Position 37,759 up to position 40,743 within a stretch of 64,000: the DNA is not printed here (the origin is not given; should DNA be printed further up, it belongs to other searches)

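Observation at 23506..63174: Thirteen intact, co-directional PknD-like receptor Ser/Thr kinase genes fill about 40 kb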

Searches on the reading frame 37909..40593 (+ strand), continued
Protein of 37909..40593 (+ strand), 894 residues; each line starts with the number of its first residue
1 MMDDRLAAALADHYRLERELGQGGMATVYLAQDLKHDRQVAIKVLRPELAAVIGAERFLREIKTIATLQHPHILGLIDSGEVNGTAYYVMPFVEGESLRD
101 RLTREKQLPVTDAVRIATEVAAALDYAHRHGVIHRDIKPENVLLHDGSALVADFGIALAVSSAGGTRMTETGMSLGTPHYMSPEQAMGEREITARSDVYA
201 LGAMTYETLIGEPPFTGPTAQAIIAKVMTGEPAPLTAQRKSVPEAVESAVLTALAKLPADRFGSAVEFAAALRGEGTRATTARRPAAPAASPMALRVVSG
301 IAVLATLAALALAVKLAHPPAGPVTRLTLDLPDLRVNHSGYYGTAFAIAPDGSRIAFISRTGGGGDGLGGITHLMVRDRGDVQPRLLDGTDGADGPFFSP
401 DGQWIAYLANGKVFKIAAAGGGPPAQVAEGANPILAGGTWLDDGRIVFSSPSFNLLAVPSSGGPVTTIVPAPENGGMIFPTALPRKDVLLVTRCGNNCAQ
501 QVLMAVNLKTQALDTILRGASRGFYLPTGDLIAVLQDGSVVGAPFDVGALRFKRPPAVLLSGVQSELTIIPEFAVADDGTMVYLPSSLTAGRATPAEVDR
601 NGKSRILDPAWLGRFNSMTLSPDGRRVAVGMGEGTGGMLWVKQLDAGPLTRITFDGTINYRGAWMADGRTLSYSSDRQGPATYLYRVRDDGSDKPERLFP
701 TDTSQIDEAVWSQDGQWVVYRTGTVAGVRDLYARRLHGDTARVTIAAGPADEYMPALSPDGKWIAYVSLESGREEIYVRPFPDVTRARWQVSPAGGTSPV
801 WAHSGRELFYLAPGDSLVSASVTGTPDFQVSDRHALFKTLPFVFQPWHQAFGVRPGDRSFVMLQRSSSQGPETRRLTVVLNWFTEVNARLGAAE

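Call 12: find_homologous_proteins(query=window:37909-40590:+, max_evalue=1e-10)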
Query window:37909-40590:+ (894 aa): 8000 proteins with E <= 1e-10 among 8000 candidates; the best 120 are listed.
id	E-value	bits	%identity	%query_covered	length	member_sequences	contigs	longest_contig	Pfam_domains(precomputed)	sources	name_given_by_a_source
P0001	0.0e+0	2008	100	100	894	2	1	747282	PF07714.24,PF00069.32,PF26549.1,PF03109.23,PF26550.2,PF07676.19,PF01636.30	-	-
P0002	0.0e+0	1750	87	98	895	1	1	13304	PF07714.24,PF00069.32,PF26549.1,PF03109.23,PF26550.2,PF07676.19,PF01636.30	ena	-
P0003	0.0e+0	1724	85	100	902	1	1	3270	PF07714.24,PF00069.32,PF26549.1,PF26550.2,PF07676.19,PF01636.30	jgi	-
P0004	0.0e+0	1683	83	99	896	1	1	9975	PF07714.24,PF00069.32,PF26549.1,PF03109.23,PF26550.2,PF07676.19,PF01636.30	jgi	jgi:Tol biopolymer transport system component/tRNA A-37 threonylcarbamoyl transferase component Bud3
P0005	0.0e+0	1680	84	99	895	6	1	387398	PF07714.24,PF00069.32,PF26549.1,PF03109.23,PF26550.2,PF07676.19,PF01636.30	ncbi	-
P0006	0.0e+0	1671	83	100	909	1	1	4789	PF07714.24,PF00069.32,PF26549.1,PF26550.2,PF02897.22,PF07676.19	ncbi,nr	ncbi:MAG TPA: protein kinase [Gemmatimonadales bacterium]|nr:protein kinase [Gemmatimonadales bacter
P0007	0.0e+0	1626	81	99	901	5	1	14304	PF07714.24,PF00069.32,PF26549.1,PF26550.2,PF07676.19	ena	-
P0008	0.0e+0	1608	79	100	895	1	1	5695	PF07714.24,PF00069.32,PF26549.1,PF03109.23,PF26550.2,PF07676.19,PF01636.30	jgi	jgi:serine/threonine-protein kinase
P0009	0.0e+0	1604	80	99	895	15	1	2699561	PF07714.24,PF00069.32,PF26549.1,PF03109.23,PF26550.2,PF07676.19,PF01636.30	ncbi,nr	ncbi:MAG: protein kinase [Gemmatimonadetes bacterium]|nr:protein kinase [Gemmatimonadota bacterium]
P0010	0.0e+0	1589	79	99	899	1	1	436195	PF07714.24,PF00069.32,PF26549.1,PF03109.23,PF26550.2,PF07676.19,PF01636.30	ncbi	-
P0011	0.0e+0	1575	80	97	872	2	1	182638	PF07714.24,PF00069.32,PF26549.1,PF26550.2,PF02897.22,PF07676.19,PF01636.30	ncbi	-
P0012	0.0e+0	1482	74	99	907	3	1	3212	PF07714.24,PF00069.32,PF26549.1,PF26550.2,PF07676.19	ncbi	ncbi:MAG: protein kinase, partial [Gemmatimonadota bacterium]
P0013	0.0e+0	1473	74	100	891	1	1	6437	PF07714.24,PF00069.32,PF26549.1,PF26550.2,PF07676.19,PF01636.30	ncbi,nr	ncbi:MAG TPA: protein kinase [Gemmatimonadales bacterium]|nr:protein kinase [Gemmatimonadales bacter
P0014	0.0e+0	1462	77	95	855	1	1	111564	PF07714.24,PF00069.32,PF26549.1,PF26550.2,PF02897.22,PF07676.19,PF01636.30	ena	-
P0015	0.0e+0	1416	72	99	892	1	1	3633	PF07714.24,PF00069.32,PF26549.1,PF26550.2,PF07676.19,PF01636.30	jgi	jgi:Tol biopolymer transport system component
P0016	0.0e+0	1412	72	100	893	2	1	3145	PF07714.24,PF00069.32,PF26549.1,PF03109.23,PF26550.2,PF07676.19,PF01636.30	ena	-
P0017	0.0e+0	1402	71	100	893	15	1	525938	PF07714.24,PF00069.32,PF26549.1,PF26550.2,PF07676.19,PF01636.30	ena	-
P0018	0.0e+0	1389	70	99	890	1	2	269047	PF07714.24,PF00069.32,PF26549.1,PF00930.28,PF26550.2,PF07676.19,PF01636.30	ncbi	ncbi:MAG: protein kinase [Gemmatimonadales bacterium]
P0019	0.0e+0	1385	71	100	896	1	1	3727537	PF07714.24,PF00069.32,PF26549.1,PF26550.2,PF07676.19,PF01636.30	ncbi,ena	-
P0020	0.0e+0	1381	69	99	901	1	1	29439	PF07714.24,PF00069.32,PF26549.1,PF26550.2,PF07676.19,PF01636.30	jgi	jgi:serine/threonine-protein kinase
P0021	0.0e+0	1379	69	100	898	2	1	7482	PF07714.24,PF00069.32,PF26549.1,PF26550.2,PF07676.19,PF01636.30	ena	-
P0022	0.0e+0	1374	71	100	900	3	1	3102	PF07714.24,PF00069.32,PF26549.1,PF26550.2,PF07676.19,PF01636.30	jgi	jgi:eukaryotic-like serine/threonine-protein kinase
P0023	0.0e+0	1365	69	99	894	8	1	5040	PF07714.24,PF00069.32,PF26549.1,PF03109.23,PF26550.2,PF07676.19,PF01636.30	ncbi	-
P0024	0.0e+0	1365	68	99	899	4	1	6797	PF07714.24,PF00069.32,PF26549.1,PF26550.2,PF07676.19,PF01636.30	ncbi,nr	ncbi:MAG TPA: protein kinase [Gemmatimonadales bacterium]|nr:protein kinase [Gemmatimonadales bacter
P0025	0.0e+0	1360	69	99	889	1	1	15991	PF07714.24,PF00069.32,PF26549.1,PF03109.23,PF26550.2,PF02897.22,PF07676.19,PF01636.30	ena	-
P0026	0.0e+0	1359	69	100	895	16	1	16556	PF07714.24,PF00069.32,PF26549.1,PF26550.2,PF07676.19,PF01636.30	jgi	jgi:eukaryotic-like serine/threonine-protein kinase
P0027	0.0e+0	1359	69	99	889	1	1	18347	PF07714.24,PF00069.32,PF26549.1,PF03109.23,PF26550.2,PF07676.19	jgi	jgi:serine/threonine-protein kinase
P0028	0.0e+0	1338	69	99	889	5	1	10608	PF07714.24,PF00069.32,PF26549.1,PF26550.2,PF07676.19,PF01636.30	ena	-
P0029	0.0e+0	1336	67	100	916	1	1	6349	PF07714.24,PF00069.32,PF26549.1,PF03109.23,PF26550.2,PF07676.19,PF01636.30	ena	-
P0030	0.0e+0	1335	68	99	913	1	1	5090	PF07714.24,PF00069.32,PF26549.1,PF26550.2,PF07676.19,PF01636.30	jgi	jgi:serine/threonine-protein kinase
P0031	0.0e+0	1331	67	99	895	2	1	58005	PF07714.24,PF00069.32,PF26549.1,PF26550.2,PF07676.19,PF01636.30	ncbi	-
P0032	0.0e+0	1320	66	100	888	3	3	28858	PF07714.24,PF00069.32,PF26549.1,PF03109.23,PF26550.2,PF07676.19,PF01636.30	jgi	jgi:Tol biopolymer transport system component/tRNA A-37 threonylcarbamoyl transferase component Bud3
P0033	0.0e+0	1320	60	98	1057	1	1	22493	PF06293.21,PF07714.24,PF00069.32,PF26549.1,PF03109.23,PF26550.2,PF07676.19,PF01636.30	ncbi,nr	ncbi:MAG: protein kinase [Gemmatimonadetes bacterium]|nr:protein kinase [Gemmatimonadota bacterium]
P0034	0.0e+0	1307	66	100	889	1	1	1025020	PF07714.24,PF00069.32,PF26549.1,PF26550.2,PF07676.19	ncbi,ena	-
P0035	0.0e+0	1306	67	100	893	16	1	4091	PF07714.24,PF00069.32,PF26549.1,PF03109.23,PF26550.2,PF07676.19,PF01636.30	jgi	jgi:eukaryotic-like serine/threonine-protein kinase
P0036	0.0e+0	1302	67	100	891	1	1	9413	PF07714.24,PF00069.32,PF26549.1,PF03109.23,PF26550.2,PF07676.19,PF01636.30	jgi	jgi:tRNA A-37 threonylcarbamoyl transferase component Bud32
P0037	0.0e+0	1297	66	99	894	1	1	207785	PF07714.24,PF00069.32,PF26549.1,PF03109.23,PF26550.2,PF07676.19,PF01636.30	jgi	-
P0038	0.0e+0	1297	66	99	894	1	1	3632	PF07714.24,PF00069.32,PF26549.1,PF26550.2,PF07676.19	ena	-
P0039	0.0e+0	1296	66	100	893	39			PF07714.24,PF00069.32,PF26549.1,PF26550.2,PF07676.19,PF01636.30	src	-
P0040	0.0e+0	1290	66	100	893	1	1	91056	PF07714.24,PF00069.32,PF26549.1,PF26550.2,PF07676.19,PF01636.30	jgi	jgi:eukaryotic-like serine/threonine-protein kinase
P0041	0.0e+0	1287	65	100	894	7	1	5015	PF07714.24,PF00069.32,PF26549.1,PF03109.23,PF26550.2,PF07676.19,PF01636.30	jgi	jgi:eukaryotic-like serine/threonine-protein kinase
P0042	0.0e+0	1287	66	100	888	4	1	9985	PF07714.24,PF00069.32,PF26549.1,PF26550.2,PF07676.19,PF01636.30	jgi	jgi:serine/threonine-protein kinase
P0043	0.0e+0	1286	66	99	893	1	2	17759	PF07714.24,PF00069.32,PF26549.1,PF03109.23,PF26550.2,PF02897.22,PF07676.19,PF01636.30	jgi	jgi:Tol biopolymer transport system component/tRNA A-37 threonylcarbamoyl transferase component Bud3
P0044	0.0e+0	1282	64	99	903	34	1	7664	PF07714.24,PF00069.32,PF26549.1,PF26550.2,PF07676.19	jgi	-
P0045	0.0e+0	1271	64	100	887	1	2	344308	PF07714.24,PF00069.32,PF26549.1,PF26550.2,PF07676.19,PF01636.30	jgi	-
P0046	0.0e+0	1271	78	81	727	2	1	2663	PF00069.32,PF26549.1,PF26550.2,PF07676.19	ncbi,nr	ncbi:MAG TPA: protein kinase, partial [Gemmatimonadales bacterium]|nr:protein kinase [Gemmatimonadal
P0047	0.0e+0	1270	65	99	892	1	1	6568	PF07714.24,PF00069.32,PF26549.1,PF26550.2,PF02897.22,PF07676.19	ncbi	ncbi:MAG: protein kinase domain-containing protein [Gemmatimonadales bacterium]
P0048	0.0e+0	1269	63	100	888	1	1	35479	PF07714.24,PF00069.32,PF26549.1,PF26550.2,PF07676.19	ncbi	-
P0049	0.0e+0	1267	66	97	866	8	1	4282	PF07714.24,PF00069.32,PF26549.1,PF26550.2,PF07676.19,PF01636.30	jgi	jgi:serine/threonine-protein kinase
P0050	0.0e+0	1263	74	86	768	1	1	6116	PF07714.24,PF00069.32,PF26549.1,PF26550.2,PF07676.19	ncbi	ncbi:MAG: protein kinase, partial [Gemmatimonadales bacterium]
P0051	0.0e+0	1260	64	99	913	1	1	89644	PF07714.24,PF00069.32,PF26549.1,PF26550.2,PF07676.19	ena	-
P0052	0.0e+0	1257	65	99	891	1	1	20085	PF07714.24,PF00069.32,PF26549.1,PF03109.23,PF26550.2,PF07676.19,PF01636.30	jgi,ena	-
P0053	0.0e+0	1251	63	99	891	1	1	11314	PF07714.24,PF00069.32,PF26549.1,PF03109.23,PF26550.2,PF07676.19,PF01636.30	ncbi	-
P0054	0.0e+0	1245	63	99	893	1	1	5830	PF07714.24,PF00069.32,PF26549.1,PF03109.23,PF26550.2,PF07676.19,PF01636.30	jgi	jgi:serine/threonine-protein kinase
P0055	0.0e+0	1245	65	99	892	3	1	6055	PF07714.24,PF00069.32,PF26549.1,PF03109.23,PF26550.2,PF07676.19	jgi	jgi:serine/threonine-protein kinase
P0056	0.0e+0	1244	63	99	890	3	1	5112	PF07714.24,PF00069.32,PF26549.1,PF03109.23,PF26550.2,PF07676.19,PF01636.30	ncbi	-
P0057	0.0e+0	1243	64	99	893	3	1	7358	PF07714.24,PF00069.32,PF26549.1,PF03109.23,PF26550.2,PF07676.19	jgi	jgi:eukaryotic-like serine/threonine-protein kinase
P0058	0.0e+0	1237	63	99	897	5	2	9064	PF07714.24,PF00069.32,PF26549.1,PF03109.23,PF26550.2,PF07676.19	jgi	jgi:serine/threonine-protein kinase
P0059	0.0e+0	1234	64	99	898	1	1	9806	PF07714.24,PF00069.32,PF26549.1,PF03109.23,PF26550.2,PF07676.19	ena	-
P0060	0.0e+0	1228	63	99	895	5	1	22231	PF07714.24,PF00069.32,PF26549.1,PF00930.28,PF03109.23,PF26550.2,PF02897.22,PF07676.19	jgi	-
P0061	0.0e+0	1223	62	99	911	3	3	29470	PF07714.24,PF00069.32,PF26549.1,PF03109.23,PF26550.2,PF07676.19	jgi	jgi:serine/threonine-protein kinase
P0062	0.0e+0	1219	63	99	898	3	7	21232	PF07714.24,PF00069.32,PF26549.1,PF03109.23,PF26550.2,PF07676.19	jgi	jgi:serine/threonine protein kinase/Tol biopolymer transport system component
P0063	0.0e+0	1219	63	99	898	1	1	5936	PF07714.24,PF00069.32,PF26549.1,PF26550.2,PF07676.19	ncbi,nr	ncbi:MAG TPA: protein kinase [Gemmatimonadales bacterium]|nr:protein kinase [Gemmatimonadales bacter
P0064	0.0e+0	1218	64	98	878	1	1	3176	PF07714.24,PF00069.32,PF26549.1,PF03109.23,PF26550.2,PF07676.19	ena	-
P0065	0.0e+0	1216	63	99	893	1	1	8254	PF07714.24,PF00069.32,PF26549.1,PF26550.2,PF07676.19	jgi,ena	jgi:serine/threonine-protein kinase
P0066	0.0e+0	1211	64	100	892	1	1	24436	PF07714.24,PF00069.32,PF26549.1,PF03109.23,PF26550.2,PF07676.19,PF01636.30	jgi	jgi:eukaryotic-like serine/threonine-protein kinase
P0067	0.0e+0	1207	63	99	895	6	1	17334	PF07714.24,PF00069.32,PF26549.1,PF00930.28,PF03109.23,PF26550.2,PF02897.22,PF07676.19,PF01636.30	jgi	jgi:Tol biopolymer transport system component/tRNA A-37 threonylcarbamoyl transferase component Bud3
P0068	0.0e+0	1206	63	98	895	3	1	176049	PF07714.24,PF00069.32,PF26549.1,PF26550.2,PF07676.19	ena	-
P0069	0.0e+0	1197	61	99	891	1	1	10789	PF07714.24,PF00069.32,PF26549.1,PF26550.2,PF07676.19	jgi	jgi:serine/threonine-protein kinase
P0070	0.0e+0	1187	62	100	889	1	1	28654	PF07714.24,PF00069.32,PF26549.1,PF03109.23,PF26550.2,PF07676.19,PF01636.30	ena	-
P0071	0.0e+0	1179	62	99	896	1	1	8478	PF07714.24,PF00069.32,PF26549.1,PF26550.2,PF07676.19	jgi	jgi:Tol biopolymer transport system component/tRNA A-37 threonylcarbamoyl transferase component Bud3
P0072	0.0e+0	1170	59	99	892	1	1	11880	PF07714.24,PF00069.32,PF26549.1,PF03109.23,PF26550.2,PF07676.19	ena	-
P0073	0.0e+0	1169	61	100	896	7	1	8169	PF07714.24,PF00069.32,PF26549.1,PF00930.28,PF03109.23,PF26550.2,PF07676.19,PF01636.30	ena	-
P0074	0.0e+0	1166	61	100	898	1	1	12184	PF07714.24,PF00069.32,PF26549.1,PF26550.2,PF02897.22,PF07676.19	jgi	-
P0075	0.0e+0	1163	60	100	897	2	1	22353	PF07714.24,PF10647.16,PF00069.32,PF26549.1,PF03109.23,PF26550.2,PF07676.19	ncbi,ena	-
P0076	0.0e+0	1161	60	99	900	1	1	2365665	PF07714.24,PF00069.32,PF26549.1,PF00930.28,PF03109.23,PF26550.2,PF07676.19,PF01636.30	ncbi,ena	-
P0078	0.0e+0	1160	61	99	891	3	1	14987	PF07714.24,PF00069.32,PF26549.1,PF03109.23,PF26550.2,PF07676.19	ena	-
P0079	0.0e+0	1159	61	100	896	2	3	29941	PF07714.24,PF00069.32,PF25174.2,PF26549.1,PF00930.28,PF03109.23,PF26550.2,PF07676.19,PF01636.30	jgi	jgi:Tol biopolymer transport system component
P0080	0.0e+0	1158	60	99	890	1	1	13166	PF07714.24,PF00069.32,PF26549.1,PF00930.28,PF03109.23,PF26550.2,PF07676.19,PF01636.30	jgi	jgi:eukaryotic-like serine/threonine-protein kinase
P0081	0.0e+0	1157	60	99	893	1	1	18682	PF07714.24,PF00069.32,PF26549.1,PF26550.2,PF07676.19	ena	-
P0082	0.0e+0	1152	63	91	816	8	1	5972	PF07714.24,PF00069.32,PF26549.1,PF26550.2,PF07676.19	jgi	jgi:serine/threonine-protein kinase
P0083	0.0e+0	1151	61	99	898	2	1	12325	PF07714.24,PF00069.32,PF26549.1,PF26550.2,PF07676.19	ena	-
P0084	0.0e+0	1144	60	100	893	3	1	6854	PF07714.24,PF00069.32,PF26549.1,PF03109.23,PF26550.2,PF07676.19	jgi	jgi:eukaryotic-like serine/threonine-protein kinase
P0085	0.0e+0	1142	60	99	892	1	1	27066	PF07714.24,PF00069.32,PF26549.1,PF26550.2,PF07676.19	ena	-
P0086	0.0e+0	1134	59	99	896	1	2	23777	PF07714.24,PF00069.32,PF26549.1,PF26550.2,PF07676.19,PF01636.30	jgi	-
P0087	0.0e+0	1125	60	97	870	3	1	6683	PF07714.24,PF00069.32,PF26549.1,PF03109.23,PF26550.2,PF07676.19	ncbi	ncbi:MAG: protein kinase domain-containing protein, partial [Gemmatimonadota bacterium]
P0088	0.0e+0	1125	61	95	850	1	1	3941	PF07714.24,PF00069.32,PF26549.1,PF26550.2,PF02897.22,PF07676.19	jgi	jgi:serine/threonine-protein kinase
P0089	0.0e+0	1118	58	99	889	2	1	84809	PF07714.24,PF00069.32,PF26549.1,PF00930.28,PF26550.2,PF07676.19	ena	-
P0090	0.0e+0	1108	58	99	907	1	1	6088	PF07714.24,PF00069.32,PF26549.1,PF26550.2,PF07676.19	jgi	-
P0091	0.0e+0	1107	61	96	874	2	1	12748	PF07714.24,PF00069.32,PF26549.1,PF26550.2,PF07676.19,PF01636.30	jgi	-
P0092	0.0e+0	1105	67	86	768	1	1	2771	PF07714.24,PF00069.32,PF26549.1,PF03109.23,PF26550.2,PF07676.19,PF01636.30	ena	-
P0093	0.0e+0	1061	56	99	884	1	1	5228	PF07714.24,PF00069.32,PF25174.2,PF26549.1,PF03109.23,PF26550.2,PF07676.19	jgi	-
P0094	0.0e+0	1056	56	99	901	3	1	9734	PF07714.24,PF00069.32,PF26549.1,PF00930.28,PF03109.23,PF26550.2,PF02897.22,PF07676.19,PF01636.30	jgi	jgi:Tol biopolymer transport system component/tRNA A-37 threonylcarbamoyl transferase component Bud3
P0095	0.0e+0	1042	57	100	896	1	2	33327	PF07714.24,PF00069.32,PF25174.2,PF26549.1,PF26550.2,PF02897.22,PF07676.19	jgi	-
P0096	0.0e+0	1042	56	99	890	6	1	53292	PF07714.24,PF00069.32,PF25174.2,PF26549.1,PF26550.2,PF02897.22,PF07676.19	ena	-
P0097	0.0e+0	1041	56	99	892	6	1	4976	PF07714.24,PF00069.32,PF25174.2,PF26549.1,PF26550.2,PF07676.19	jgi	jgi:Tol biopolymer transport system component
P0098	0.0e+0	1040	55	99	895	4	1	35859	PF07714.24,PF00069.32,PF26549.1,PF00930.28,PF26550.2,PF07676.19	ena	-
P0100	0.0e+0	1033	56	99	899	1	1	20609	PF07714.24,PF00069.32,PF25174.2,PF26549.1,PF03109.23,PF26550.2,PF07676.19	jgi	jgi:eukaryotic-like serine/threonine-protein kinase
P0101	0.0e+0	1033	55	99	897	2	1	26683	PF07714.24,PF00069.32,PF25174.2,PF26549.1,PF03109.23,PF26550.2,PF02897.22,PF07676.19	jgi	jgi:Tol biopolymer transport system component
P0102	0.0e+0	1033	56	100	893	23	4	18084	PF07714.24,PF00069.32,PF26549.1,PF00930.28,PF26550.2,PF07676.19,PF01636.30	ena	-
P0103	0.0e+0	1029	55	99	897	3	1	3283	PF07714.24,PF00069.32,PF25174.2,PF26549.1,PF03109.23,PF26550.2,PF07676.19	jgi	jgi:Tol biopolymer transport system component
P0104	0.0e+0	1028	76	70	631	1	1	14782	PF07714.24,PF00069.32,PF03109.23,PF01636.30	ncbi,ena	-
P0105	0.0e+0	1026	57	99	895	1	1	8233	PF07714.24,PF00069.32,PF26549.1,PF00930.28,PF26550.2,PF07676.19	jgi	jgi:serine/threonine-protein kinase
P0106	0.0e+0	1024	54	99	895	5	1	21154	PF07714.24,PF10647.16,PF00069.32,PF26549.1,PF00930.28,PF26550.2,PF07676.19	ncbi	ncbi:MAG TPA: protein kinase [Gemmatimonadales bacterium]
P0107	0.0e+0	1021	57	98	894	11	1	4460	PF07714.24,PF00069.32,PF26549.1,PF00930.28,PF03109.23,PF26550.2,PF07676.19,PF01636.30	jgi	jgi:serine/threonine-protein kinase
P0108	0.0e+0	1021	55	99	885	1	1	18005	PF07714.24,PF00069.32,PF26549.1,PF26550.2,PF07676.19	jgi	jgi:serine/threonine-protein kinase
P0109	2.5e-298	1010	55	99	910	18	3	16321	PF07714.24,PF00069.32,PF26549.1,PF00930.28,PF26550.2,PF07676.19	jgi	jgi:serine/threonine-protein kinase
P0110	7.5e-298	1009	60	85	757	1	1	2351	PF07714.24,PF00069.32,PF26549.1,PF26550.2,PF07676.19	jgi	jgi:serine/threonine-protein kinase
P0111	1.6e-297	1007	54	99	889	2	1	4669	PF07714.24,PF00069.32,PF25174.2,PF26549.1,PF00930.28,PF26550.2,PF07676.19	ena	-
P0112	2.5e-294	997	53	99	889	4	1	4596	PF07714.24,PF10647.16,PF00069.32,PF25174.2,PF26549.1,PF00930.28,PF26550.2,PF02897.22,PF07676.19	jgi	jgi:Tol biopolymer transport system component/tRNA A-37 threonylcarbamoyl transferase component Bud3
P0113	5.1e-294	996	54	98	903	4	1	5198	PF07714.24,PF00069.32,PF26549.1,PF03109.23,PF26550.2,PF07676.19,PF01636.30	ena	-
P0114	1.1e-292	991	54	99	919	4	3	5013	PF07714.24,PF00069.32,PF25174.2,PF26549.1,PF00930.28,PF03109.23,PF26550.2,PF07676.19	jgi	jgi:serine/threonine-protein kinase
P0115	1.2e-292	991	54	99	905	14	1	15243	PF07714.24,PF00069.32,PF26549.1,PF00930.28,PF03109.23,PF26550.2,PF07676.19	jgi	jgi:serine/threonine-protein kinase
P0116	4.0e-292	990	55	97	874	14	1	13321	PF07714.24,PF00069.32,PF26549.1,PF26550.2,PF07676.19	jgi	jgi:serine/threonine-protein kinase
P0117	4.3e-291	986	53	97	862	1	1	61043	PF07714.24,PF00069.32,PF25174.2,PF26549.1,PF26550.2,PF07676.19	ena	-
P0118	2.5e-290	984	53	99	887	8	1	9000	PF07714.24,PF00069.32,PF25174.2,PF26549.1,PF26550.2,PF02897.22,PF07676.19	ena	-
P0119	3.7e-290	983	55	96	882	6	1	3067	PF07714.24,PF00069.32,PF26549.1,PF00930.28,PF26550.2,PF07676.19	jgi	jgi:serine/threonine-protein kinase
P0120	7.6e-288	975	54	99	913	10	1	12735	PF07714.24,PF00069.32,PF26549.1,PF00930.28,PF03109.23,PF26550.2,PF07676.19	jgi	jgi:serine/threonine-protein kinase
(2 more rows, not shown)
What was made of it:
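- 37909..40593 (+): K5: receptor kinase, the copy modelled in full. Orthologues up to 87% identical (call 12).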

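Call 14: find_encoding_contigs(protein=P0001, flank=10000, max_places=3)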
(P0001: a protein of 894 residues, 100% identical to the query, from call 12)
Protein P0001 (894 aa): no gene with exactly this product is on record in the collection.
